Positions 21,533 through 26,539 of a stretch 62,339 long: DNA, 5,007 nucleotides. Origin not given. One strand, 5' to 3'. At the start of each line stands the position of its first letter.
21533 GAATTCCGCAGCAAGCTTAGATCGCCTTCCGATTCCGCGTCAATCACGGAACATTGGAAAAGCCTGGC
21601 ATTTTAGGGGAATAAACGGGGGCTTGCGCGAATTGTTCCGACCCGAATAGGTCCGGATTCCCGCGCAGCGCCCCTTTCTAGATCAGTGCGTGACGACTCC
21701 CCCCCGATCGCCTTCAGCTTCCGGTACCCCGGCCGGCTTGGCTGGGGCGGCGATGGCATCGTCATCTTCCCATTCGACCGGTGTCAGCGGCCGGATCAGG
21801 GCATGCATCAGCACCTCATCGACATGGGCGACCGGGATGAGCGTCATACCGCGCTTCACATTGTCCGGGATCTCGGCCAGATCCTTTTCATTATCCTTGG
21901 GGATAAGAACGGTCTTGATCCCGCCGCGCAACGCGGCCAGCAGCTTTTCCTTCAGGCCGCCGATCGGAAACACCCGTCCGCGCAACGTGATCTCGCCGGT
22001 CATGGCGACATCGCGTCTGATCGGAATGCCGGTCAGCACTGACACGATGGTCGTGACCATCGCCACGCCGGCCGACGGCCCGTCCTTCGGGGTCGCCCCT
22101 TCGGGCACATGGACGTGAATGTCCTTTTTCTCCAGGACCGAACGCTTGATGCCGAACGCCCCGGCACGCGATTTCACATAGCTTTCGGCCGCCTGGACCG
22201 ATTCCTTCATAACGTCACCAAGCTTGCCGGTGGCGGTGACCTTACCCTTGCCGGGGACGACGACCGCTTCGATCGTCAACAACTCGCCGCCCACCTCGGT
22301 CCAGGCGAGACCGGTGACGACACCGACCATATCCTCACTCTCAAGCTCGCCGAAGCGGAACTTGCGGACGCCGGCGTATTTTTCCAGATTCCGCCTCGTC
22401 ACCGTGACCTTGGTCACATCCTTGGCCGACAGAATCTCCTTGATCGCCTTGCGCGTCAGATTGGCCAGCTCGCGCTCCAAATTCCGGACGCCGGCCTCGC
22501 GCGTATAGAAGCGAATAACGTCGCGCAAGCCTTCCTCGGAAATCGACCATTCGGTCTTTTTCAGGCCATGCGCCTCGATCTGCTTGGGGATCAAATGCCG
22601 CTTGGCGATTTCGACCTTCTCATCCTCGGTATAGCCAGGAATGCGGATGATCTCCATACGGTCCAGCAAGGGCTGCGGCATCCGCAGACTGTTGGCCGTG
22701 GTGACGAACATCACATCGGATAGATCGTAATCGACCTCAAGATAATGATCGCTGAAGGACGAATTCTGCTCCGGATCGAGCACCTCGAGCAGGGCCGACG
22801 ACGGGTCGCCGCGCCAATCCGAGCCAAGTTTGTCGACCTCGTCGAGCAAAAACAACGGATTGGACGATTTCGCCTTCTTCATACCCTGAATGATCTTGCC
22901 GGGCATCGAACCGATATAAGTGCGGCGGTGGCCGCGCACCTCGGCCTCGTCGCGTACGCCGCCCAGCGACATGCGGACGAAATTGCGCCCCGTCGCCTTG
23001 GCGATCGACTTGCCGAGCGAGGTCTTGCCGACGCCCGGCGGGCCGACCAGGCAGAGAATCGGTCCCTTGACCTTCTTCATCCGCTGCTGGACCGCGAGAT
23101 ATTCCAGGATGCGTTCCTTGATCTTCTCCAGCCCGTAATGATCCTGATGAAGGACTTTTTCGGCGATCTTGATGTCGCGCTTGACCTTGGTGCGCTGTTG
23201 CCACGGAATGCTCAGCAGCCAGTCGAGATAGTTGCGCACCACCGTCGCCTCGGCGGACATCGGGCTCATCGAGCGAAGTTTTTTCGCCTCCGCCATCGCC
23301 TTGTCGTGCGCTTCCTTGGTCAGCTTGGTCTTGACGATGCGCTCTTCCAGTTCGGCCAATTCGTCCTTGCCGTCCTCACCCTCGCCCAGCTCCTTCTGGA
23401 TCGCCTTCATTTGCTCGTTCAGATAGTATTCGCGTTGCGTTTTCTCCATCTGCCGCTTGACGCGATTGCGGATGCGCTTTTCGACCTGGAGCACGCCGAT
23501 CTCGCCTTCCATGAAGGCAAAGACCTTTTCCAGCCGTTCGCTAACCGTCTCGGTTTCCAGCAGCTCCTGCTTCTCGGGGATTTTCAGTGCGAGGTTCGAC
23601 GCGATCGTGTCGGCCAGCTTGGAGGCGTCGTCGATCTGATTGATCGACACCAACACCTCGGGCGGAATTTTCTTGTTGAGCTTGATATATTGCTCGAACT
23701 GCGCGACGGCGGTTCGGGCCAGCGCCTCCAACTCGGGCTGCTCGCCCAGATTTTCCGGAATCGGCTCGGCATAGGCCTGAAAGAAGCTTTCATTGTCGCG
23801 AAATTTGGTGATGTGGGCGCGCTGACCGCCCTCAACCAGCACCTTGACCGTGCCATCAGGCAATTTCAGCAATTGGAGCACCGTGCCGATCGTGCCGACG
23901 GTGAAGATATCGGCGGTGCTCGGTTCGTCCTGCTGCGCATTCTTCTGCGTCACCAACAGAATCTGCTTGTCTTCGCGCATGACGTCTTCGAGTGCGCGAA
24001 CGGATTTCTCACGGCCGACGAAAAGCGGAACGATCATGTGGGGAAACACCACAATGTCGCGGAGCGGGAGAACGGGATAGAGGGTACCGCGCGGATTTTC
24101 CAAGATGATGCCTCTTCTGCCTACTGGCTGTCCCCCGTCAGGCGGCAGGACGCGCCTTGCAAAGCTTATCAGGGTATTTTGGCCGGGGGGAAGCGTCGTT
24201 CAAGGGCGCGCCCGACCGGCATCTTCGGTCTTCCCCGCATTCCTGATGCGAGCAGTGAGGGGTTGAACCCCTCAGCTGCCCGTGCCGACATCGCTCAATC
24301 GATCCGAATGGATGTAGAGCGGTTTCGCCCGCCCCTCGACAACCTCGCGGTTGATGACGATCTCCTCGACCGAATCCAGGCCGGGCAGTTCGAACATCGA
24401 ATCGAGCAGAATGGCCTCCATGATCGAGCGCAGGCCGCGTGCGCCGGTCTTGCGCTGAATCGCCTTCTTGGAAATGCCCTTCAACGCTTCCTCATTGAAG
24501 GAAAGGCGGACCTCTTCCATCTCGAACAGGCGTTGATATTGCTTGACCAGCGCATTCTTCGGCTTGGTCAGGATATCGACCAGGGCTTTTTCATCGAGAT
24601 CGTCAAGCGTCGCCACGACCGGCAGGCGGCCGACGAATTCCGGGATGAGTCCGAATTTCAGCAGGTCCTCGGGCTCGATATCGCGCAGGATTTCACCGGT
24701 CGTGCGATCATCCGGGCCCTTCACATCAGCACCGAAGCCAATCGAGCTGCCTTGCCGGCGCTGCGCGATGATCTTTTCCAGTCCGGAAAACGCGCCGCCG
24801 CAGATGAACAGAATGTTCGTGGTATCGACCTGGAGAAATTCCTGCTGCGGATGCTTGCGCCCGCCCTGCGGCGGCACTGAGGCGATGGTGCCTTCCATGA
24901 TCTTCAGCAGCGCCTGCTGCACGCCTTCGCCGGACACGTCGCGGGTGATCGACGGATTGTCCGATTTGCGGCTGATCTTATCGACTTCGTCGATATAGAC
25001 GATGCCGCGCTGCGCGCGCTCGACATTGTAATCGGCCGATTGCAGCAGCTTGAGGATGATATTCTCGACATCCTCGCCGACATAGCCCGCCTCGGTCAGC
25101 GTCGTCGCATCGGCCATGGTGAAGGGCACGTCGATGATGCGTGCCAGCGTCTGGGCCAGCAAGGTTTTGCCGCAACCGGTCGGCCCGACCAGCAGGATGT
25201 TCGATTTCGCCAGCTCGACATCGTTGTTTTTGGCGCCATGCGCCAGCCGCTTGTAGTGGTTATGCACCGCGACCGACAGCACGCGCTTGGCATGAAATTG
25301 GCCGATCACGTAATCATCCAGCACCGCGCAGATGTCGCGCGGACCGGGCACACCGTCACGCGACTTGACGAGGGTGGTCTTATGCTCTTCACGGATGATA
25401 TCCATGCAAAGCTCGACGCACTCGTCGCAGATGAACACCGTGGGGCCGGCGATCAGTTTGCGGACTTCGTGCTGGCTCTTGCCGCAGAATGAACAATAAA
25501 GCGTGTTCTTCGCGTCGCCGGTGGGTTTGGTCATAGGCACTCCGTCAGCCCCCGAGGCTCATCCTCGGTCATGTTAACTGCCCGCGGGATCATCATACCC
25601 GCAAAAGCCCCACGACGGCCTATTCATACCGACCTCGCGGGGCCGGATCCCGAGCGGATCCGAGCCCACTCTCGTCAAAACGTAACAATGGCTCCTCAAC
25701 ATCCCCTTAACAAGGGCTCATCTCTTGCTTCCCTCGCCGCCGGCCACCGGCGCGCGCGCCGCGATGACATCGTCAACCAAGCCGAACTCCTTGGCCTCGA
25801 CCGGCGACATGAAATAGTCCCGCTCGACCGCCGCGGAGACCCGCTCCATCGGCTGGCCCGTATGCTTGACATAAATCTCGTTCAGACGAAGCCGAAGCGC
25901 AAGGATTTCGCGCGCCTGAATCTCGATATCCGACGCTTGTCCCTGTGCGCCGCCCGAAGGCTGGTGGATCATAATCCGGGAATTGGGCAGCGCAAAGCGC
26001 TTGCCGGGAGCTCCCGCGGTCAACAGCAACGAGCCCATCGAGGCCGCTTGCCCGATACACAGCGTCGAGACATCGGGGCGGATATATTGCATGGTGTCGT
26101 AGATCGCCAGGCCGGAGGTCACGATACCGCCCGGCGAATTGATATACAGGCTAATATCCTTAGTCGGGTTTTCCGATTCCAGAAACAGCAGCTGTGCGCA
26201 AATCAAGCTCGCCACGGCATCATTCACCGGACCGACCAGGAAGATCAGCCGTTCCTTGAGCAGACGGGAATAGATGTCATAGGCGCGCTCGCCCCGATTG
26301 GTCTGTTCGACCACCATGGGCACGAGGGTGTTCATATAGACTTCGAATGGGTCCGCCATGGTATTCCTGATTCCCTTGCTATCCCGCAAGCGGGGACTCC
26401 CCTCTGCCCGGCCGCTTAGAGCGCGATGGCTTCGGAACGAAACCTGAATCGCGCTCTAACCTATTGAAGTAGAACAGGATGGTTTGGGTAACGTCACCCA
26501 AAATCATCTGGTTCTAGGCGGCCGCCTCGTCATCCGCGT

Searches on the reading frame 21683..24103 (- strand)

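Call 84: search_protein_families(library=pfam, proteins=[window:21683-24103:-], max_evalue=0.00001)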
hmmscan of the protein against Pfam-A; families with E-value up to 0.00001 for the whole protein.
window:21683-24103:- (806 aa): 7 families
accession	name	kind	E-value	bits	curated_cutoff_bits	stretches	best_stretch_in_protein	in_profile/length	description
PF05362.19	Lon_C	-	4.9e-96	320.6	21.1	1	568-770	2-204/205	Lon protease (S16) C-terminal proteolytic domain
PF02190.22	LON_substr_bdg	-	3.2e-57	194.1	28.7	1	9-198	2-198/200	ATP-dependent protease La (LON) substrate-binding domain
PF00004.35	AAA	-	2.5e-23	83.4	21.2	1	350-486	1-126/131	ATPase family associated with various cellular activities (AAA)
PF22667.2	Lon_lid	-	3.8e-21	74.9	27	1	510-564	1-55/57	Lon protease AAA+ ATPase lid domain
PF07728.20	AAA_5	-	2.3e-08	34.6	22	1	350-483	2-139/139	AAA domain (dynein-related subfamily)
PF13541.12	ChlI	-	2.4e-06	27.9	27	1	611-738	1-121/121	Subunit ChlI of Mg-chelatase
PF08298.17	AAA_PrkA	-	9.3e-06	25.4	25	0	306-370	44-108/358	PrkA AAA domain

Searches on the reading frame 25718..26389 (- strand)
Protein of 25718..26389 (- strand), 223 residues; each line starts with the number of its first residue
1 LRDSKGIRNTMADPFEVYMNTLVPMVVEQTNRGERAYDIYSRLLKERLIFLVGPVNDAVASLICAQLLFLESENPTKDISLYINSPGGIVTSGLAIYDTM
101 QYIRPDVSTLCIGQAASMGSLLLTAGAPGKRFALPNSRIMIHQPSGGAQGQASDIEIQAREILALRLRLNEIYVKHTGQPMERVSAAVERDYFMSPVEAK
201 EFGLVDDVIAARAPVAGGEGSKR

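Call 84: search_protein_families(library=pfam, proteins=[window:25718-26389:-], max_evalue=0.00001)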
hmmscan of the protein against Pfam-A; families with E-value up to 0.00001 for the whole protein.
window:25718-26389:- (223 aa): 1 family
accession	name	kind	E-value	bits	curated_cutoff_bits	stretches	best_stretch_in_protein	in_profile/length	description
PF00574.28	CLP_protease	-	1.6e-85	286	20.2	1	32-211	2-181/182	Clp protease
